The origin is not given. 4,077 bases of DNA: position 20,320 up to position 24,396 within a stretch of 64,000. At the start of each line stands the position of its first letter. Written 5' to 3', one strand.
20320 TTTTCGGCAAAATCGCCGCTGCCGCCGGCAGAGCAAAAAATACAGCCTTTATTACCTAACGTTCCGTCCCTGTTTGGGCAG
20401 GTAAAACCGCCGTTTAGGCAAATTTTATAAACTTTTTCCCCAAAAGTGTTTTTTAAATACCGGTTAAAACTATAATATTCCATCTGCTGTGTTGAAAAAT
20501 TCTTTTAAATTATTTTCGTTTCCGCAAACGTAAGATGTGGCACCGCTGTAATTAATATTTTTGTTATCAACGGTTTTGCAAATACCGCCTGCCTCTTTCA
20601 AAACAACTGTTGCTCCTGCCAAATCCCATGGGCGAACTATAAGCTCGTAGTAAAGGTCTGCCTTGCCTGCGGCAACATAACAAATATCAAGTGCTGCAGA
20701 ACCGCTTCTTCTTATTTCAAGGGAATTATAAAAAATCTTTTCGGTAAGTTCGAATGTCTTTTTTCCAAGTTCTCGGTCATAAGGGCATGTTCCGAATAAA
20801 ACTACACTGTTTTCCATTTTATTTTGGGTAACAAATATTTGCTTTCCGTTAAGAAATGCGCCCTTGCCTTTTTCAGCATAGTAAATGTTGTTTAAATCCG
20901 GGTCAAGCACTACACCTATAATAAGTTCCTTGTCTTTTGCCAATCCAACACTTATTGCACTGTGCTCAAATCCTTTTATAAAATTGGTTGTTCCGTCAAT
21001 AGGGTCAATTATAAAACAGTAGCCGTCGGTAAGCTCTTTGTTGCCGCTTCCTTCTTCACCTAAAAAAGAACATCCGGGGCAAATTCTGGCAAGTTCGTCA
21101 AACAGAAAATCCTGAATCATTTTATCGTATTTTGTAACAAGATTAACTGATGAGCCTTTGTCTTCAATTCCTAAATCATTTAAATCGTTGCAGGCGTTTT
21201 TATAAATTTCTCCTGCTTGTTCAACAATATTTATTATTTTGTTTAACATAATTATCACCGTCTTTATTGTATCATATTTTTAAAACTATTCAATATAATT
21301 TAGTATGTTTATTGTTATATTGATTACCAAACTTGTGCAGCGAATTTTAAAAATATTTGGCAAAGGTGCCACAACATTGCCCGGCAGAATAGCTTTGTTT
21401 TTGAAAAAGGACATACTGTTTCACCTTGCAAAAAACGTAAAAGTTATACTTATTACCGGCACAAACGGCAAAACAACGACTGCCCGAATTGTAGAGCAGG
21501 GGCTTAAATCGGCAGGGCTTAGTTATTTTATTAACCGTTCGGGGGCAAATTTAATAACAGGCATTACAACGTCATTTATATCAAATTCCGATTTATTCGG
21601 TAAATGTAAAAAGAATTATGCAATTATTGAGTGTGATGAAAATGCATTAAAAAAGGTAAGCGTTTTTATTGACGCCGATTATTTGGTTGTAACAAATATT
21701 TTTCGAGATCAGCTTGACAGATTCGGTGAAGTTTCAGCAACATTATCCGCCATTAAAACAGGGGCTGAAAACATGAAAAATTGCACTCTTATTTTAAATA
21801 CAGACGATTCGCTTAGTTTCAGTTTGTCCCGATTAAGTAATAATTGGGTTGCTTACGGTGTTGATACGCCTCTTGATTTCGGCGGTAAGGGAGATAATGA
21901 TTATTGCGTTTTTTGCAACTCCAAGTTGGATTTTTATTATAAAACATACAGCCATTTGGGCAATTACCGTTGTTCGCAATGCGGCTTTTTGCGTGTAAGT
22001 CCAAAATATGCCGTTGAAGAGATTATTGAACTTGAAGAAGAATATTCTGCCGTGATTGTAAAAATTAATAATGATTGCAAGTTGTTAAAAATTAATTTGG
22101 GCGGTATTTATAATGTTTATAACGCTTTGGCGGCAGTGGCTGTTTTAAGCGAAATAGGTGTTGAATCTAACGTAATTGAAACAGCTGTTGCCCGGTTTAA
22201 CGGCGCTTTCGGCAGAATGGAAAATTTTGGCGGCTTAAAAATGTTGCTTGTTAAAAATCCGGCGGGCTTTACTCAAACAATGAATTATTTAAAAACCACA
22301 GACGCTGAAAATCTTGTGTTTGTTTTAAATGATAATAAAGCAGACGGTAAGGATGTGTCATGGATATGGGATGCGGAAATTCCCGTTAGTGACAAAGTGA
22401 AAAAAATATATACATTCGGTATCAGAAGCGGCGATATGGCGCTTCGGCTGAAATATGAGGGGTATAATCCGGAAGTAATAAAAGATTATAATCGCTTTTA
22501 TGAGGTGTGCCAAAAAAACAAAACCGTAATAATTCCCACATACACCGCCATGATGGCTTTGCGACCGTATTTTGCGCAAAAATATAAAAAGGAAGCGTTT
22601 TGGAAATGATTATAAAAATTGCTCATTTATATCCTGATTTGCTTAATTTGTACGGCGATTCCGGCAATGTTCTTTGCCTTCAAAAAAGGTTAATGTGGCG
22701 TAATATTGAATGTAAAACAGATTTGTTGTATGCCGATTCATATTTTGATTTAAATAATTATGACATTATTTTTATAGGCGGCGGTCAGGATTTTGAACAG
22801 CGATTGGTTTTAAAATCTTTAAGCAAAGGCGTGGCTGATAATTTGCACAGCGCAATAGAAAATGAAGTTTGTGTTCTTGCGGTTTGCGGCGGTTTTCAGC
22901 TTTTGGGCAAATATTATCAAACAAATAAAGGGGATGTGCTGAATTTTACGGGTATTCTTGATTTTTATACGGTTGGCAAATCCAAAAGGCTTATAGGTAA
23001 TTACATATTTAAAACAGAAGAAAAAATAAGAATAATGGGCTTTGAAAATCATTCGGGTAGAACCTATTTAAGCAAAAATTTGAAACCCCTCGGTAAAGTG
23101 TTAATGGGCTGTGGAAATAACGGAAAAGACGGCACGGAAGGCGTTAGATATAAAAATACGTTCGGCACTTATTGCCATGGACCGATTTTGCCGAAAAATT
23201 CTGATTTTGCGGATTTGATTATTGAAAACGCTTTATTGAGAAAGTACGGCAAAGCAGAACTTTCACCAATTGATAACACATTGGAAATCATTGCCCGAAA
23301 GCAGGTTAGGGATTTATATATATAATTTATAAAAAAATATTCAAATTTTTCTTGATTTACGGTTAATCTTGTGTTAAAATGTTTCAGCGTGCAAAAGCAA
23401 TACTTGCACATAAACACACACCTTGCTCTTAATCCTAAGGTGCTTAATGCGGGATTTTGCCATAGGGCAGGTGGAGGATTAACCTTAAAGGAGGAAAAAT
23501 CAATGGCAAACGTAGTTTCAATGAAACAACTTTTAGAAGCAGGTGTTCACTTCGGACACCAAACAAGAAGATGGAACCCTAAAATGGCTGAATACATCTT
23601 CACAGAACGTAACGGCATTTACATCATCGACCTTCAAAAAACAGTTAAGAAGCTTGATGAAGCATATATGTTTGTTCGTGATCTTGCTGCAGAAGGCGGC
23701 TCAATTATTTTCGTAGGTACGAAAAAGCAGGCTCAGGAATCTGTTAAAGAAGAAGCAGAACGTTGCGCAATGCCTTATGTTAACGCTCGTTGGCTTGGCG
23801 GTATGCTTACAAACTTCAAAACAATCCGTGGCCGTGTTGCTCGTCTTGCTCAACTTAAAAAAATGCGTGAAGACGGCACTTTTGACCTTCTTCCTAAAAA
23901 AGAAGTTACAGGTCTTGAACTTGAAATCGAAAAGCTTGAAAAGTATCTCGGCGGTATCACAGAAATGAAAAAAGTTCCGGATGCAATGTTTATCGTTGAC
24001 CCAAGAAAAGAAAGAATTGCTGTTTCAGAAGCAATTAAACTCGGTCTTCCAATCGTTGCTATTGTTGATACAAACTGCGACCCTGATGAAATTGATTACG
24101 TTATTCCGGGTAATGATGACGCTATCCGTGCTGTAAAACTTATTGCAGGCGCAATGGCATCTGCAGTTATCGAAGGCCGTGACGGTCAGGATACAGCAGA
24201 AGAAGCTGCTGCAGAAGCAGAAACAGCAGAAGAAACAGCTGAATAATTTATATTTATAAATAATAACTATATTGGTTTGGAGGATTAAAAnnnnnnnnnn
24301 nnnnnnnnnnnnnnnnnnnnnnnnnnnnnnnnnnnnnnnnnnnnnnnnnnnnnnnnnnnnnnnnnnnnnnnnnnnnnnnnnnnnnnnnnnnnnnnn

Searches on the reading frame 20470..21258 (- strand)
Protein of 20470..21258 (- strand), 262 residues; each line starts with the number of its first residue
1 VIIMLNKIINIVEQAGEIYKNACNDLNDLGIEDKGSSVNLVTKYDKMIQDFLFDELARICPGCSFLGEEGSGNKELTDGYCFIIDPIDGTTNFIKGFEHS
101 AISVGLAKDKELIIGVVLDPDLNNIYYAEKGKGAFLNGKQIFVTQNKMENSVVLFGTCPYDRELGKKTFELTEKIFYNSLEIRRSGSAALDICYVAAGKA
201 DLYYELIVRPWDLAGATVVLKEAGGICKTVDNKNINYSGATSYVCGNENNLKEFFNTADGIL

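Call 44: search_protein_families(library=pfam, proteins=[window:20470-21258:-], max_evalue=0.001)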
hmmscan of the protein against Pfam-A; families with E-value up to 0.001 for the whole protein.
window:20470-21258:- (262 aa): 1 family
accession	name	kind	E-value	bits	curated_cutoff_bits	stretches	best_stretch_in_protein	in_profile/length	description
PF00459.30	Inositol_P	-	1.6e-60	205.3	27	1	9-255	10-262/271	Inositol monophosphatase family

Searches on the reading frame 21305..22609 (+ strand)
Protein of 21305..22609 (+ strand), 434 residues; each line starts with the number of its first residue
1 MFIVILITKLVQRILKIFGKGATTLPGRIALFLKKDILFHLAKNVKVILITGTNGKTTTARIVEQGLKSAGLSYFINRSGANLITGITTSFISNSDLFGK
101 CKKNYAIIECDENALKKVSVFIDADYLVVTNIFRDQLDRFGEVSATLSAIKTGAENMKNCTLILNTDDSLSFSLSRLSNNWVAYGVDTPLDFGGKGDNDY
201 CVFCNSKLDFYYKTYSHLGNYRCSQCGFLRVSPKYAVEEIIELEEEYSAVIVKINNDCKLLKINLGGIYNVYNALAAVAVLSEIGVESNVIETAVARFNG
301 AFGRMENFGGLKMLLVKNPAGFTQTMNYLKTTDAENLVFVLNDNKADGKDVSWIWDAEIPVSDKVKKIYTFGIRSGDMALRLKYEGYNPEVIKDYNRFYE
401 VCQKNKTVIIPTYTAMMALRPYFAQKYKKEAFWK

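Call 44: search_protein_families(library=pfam, proteins=[window:21305-22609:+], max_evalue=0.001)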
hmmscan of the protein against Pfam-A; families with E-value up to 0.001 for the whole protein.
window:21305-22609:+ (434 aa): 2 families
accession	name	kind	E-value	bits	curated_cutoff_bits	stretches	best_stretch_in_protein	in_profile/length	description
PF08353.15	MurT_C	-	1.1e-29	103.1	25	1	315-416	1-110/110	MurT ligase C-terminal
PF08245.18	Mur_ligase_M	-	8.8e-19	68.7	24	1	50-186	1-147/200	Mur ligase middle domain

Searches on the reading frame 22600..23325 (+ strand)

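Call 44: search_protein_families(library=pfam, proteins=[window:22600-23325:+], max_evalue=0.001)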
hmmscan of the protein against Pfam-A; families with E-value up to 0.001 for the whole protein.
window:22600-23325:+ (241 aa): 1 family
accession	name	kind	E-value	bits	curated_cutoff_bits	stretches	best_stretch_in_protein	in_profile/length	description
PF07685.20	GATase_3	-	8.8e-39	133.6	27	1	6-200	1-195/196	CobB/CobQ-like glutamine amidotransferase domain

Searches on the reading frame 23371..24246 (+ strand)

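Call 44: search_protein_families(library=pfam, proteins=[window:23371-24246:+], max_evalue=0.001)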
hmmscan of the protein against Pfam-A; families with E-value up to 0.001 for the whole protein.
window:23371-24246:+ (291 aa): 1 family
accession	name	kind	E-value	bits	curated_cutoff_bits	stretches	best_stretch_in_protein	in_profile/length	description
PF00318.25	Ribosomal_S2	-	1.1e-102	342.3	26.1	1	54-269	1-216/216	Ribosomal protein S2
